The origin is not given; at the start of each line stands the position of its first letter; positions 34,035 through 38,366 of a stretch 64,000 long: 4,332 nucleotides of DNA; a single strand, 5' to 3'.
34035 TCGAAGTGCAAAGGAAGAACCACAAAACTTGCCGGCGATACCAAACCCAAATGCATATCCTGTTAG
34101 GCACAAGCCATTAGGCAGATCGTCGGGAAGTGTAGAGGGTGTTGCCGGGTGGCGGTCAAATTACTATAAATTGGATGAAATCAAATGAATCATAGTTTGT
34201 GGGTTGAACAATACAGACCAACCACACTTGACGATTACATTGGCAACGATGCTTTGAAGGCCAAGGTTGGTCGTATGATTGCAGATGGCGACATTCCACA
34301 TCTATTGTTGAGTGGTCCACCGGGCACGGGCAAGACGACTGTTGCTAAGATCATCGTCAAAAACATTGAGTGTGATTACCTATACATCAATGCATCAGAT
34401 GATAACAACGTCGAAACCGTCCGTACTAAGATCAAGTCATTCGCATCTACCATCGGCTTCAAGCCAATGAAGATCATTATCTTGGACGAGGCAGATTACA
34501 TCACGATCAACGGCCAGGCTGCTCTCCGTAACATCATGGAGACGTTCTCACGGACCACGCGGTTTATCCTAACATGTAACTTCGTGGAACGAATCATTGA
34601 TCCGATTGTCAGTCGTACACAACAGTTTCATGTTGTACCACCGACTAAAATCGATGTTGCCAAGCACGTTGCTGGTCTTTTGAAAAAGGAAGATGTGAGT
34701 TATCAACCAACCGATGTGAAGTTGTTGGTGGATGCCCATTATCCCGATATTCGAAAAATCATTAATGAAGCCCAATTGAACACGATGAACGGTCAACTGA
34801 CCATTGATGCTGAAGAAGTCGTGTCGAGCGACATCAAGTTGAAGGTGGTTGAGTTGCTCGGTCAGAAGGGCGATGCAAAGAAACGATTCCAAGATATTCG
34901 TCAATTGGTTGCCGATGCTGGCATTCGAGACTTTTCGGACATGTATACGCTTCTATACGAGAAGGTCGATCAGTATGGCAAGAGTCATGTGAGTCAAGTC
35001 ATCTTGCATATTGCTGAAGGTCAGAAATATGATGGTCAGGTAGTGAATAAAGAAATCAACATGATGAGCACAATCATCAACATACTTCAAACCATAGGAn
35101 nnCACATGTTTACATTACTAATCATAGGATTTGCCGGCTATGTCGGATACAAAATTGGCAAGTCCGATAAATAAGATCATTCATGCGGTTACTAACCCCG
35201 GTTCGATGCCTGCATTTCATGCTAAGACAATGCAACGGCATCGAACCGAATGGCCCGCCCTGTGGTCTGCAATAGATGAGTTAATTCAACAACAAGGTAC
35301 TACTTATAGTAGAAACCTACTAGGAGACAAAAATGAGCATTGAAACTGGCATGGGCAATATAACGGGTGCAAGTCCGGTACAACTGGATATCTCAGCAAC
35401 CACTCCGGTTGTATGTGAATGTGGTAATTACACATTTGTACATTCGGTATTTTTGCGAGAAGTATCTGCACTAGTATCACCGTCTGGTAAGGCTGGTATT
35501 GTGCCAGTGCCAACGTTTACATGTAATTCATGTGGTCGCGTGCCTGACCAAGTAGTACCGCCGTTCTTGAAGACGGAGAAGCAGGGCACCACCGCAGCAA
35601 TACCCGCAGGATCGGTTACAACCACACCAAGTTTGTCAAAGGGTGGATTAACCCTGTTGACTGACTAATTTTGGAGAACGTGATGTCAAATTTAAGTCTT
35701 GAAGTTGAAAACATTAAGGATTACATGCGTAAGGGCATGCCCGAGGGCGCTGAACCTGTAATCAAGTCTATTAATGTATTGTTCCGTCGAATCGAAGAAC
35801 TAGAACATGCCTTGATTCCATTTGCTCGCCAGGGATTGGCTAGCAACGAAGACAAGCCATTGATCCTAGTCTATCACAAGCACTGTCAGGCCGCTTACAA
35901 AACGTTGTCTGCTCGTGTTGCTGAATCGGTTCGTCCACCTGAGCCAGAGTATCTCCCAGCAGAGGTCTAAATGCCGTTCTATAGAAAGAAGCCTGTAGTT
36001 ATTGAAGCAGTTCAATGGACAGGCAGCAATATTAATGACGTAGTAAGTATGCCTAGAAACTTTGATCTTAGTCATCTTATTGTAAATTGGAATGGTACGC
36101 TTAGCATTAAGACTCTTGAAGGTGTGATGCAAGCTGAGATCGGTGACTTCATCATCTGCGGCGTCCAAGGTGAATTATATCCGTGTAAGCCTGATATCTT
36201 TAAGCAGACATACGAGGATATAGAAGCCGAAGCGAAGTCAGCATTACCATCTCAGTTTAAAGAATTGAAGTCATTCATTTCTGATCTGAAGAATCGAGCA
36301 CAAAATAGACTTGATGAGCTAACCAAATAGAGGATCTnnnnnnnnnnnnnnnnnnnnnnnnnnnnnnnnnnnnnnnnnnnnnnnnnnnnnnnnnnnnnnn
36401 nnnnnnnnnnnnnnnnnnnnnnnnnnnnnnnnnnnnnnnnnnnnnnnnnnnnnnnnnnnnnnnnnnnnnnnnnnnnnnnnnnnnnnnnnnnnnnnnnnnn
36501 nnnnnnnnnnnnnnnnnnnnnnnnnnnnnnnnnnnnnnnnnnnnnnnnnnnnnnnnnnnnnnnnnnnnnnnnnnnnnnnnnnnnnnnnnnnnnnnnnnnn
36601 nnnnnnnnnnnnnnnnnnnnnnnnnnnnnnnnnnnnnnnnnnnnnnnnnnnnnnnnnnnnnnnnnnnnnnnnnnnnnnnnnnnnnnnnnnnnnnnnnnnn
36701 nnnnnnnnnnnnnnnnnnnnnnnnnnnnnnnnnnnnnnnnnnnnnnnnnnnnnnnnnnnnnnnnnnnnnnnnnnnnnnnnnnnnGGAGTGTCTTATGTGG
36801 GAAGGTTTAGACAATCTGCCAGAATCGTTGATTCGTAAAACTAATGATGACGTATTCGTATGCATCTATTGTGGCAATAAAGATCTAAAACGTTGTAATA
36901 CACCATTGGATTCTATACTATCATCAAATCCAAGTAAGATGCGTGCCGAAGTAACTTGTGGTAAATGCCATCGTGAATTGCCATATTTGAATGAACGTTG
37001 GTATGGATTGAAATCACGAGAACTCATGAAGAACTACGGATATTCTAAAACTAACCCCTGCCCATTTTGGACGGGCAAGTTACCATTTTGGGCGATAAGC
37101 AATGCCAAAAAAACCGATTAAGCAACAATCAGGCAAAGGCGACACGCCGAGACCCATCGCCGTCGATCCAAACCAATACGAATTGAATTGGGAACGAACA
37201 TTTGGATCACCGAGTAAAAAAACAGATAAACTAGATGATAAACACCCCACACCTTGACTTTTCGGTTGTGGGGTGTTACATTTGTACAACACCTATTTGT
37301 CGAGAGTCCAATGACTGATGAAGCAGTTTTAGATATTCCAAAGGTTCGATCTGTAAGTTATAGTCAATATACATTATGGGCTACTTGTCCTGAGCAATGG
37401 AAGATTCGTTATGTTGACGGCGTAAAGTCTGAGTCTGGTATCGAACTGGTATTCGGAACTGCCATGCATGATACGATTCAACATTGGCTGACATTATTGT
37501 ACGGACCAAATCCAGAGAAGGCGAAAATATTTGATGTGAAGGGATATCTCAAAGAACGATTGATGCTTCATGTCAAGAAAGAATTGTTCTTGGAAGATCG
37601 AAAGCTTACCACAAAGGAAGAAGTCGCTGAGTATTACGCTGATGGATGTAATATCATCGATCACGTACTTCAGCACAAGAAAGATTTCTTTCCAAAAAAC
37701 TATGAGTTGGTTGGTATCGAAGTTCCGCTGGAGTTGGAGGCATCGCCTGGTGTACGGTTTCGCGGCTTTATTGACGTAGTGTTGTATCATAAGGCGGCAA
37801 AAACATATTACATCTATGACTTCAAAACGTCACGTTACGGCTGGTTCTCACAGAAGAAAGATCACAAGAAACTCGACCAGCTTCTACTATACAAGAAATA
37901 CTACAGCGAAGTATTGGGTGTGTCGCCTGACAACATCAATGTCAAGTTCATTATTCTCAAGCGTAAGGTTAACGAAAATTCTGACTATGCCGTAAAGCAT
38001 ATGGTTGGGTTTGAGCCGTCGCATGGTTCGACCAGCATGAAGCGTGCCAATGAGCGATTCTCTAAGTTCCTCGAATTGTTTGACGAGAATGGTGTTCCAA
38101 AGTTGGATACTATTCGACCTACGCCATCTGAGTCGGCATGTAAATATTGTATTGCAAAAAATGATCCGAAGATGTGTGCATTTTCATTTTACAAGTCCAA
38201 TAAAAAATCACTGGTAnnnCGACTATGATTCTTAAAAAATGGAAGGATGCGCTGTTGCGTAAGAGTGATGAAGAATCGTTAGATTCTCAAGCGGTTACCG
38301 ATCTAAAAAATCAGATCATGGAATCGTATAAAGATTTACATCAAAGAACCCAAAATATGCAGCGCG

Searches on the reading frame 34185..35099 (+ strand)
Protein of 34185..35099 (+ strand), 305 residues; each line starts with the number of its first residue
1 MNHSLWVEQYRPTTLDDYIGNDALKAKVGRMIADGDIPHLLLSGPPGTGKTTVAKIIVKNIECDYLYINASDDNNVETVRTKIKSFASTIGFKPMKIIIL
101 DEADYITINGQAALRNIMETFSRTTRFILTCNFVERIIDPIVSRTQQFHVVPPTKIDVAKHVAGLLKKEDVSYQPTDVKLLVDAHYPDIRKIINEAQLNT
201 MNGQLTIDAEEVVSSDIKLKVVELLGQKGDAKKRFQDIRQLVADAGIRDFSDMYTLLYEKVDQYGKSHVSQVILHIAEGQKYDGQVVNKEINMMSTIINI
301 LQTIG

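Call 19: search_protein_families(library=pfam, proteins=[window:34185-35099:+], max_evalue=0.001)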
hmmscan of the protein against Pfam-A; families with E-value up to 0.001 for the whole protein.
window:34185-35099:+ (305 aa): 13 families
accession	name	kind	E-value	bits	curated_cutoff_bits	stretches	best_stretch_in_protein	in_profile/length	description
PF00004.35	AAA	-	6.3e-18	65.9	21.2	1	40-148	1-126/131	ATPase family associated with various cellular activities (AAA)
PF13177.12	DNA_pol3_delta2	-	1.8e-09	38.2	27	1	74-151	81-158/161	DNA polymerase III, delta subunit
PF05496.18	RuvB_N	-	4.8e-09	36.6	27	1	11-119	2-109/159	Holliday junction DNA helicase RuvB P-loop domain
PF13401.12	AAA_22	-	5e-08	33.8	27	1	39-85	7-56/130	AAA domain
PF13173.12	AAA_14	-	3.1e-07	30.9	27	1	40-130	5-96/129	AAA domain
PF07728.20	AAA_5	-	2.4e-06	28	22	1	39-119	1-91/139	AAA domain (dynein-related subfamily)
PF13191.12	AAA_16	-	2.2e-05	25.4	32.6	1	31-64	18-51/167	AAA ATPase domain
PF03215.21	Rad17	-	6.4e-05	23.4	23.8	1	4-72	7-81/186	Rad17 P-loop domain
PF13238.12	AAA_18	-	0.00017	22.5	29.4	1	41-73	2-31/128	AAA domain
PF20720.3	nSTAND3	-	0.00025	21.2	27.2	1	39-73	19-54/155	Novel STAND NTPase 3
PF07726.17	AAA_3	-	0.00065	20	27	0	39-120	1-88/131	ATPase family associated with various cellular activities (AAA)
PF14532.12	Sigma54_activ_2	-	0.00089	19.9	25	0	40-131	24-107/138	Sigma-54 interaction domain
PF24883.2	NPHP3_N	-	0.00091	19.9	24.8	0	36-84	21-73/164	Nephrocystin 3, N-terminal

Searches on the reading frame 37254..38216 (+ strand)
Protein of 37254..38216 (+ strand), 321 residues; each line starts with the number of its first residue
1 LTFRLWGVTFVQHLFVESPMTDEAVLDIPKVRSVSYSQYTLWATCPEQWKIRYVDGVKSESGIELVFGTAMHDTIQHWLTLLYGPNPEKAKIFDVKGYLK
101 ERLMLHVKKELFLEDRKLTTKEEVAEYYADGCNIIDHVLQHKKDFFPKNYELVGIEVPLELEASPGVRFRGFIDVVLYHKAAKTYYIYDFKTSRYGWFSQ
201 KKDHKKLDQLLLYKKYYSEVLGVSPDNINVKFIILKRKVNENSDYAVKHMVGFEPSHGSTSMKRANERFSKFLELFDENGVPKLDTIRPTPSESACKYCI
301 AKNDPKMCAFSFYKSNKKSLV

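Call 11: search_protein_families(library=phrogs, proteins=[window:37254-38216:+], max_evalue=0.00001)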
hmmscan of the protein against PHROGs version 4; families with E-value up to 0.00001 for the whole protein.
window:37254-38216:+ (321 aa): 5 families
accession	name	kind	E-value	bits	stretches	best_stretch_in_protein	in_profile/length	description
phrog_69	-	DNA, RNA and nucleotide metabolism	3.9e-27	96.4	1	34-303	90-321/501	exonuclease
phrog_1218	-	DNA, RNA and nucleotide metabolism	1.3e-16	61.8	1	32-226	8-194/364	exonuclease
phrog_8097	-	DNA, RNA and nucleotide metabolism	2.3e-09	37.5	0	167-223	101-149/598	exonuclease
phrog_1870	-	DNA, RNA and nucleotide metabolism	1.2e-07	32.2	0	32-86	14-68/313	exonuclease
phrog_1706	-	DNA, RNA and nucleotide metabolism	3.9e-07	30.8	1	44-300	57-237/293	CRISPR/Cas system associated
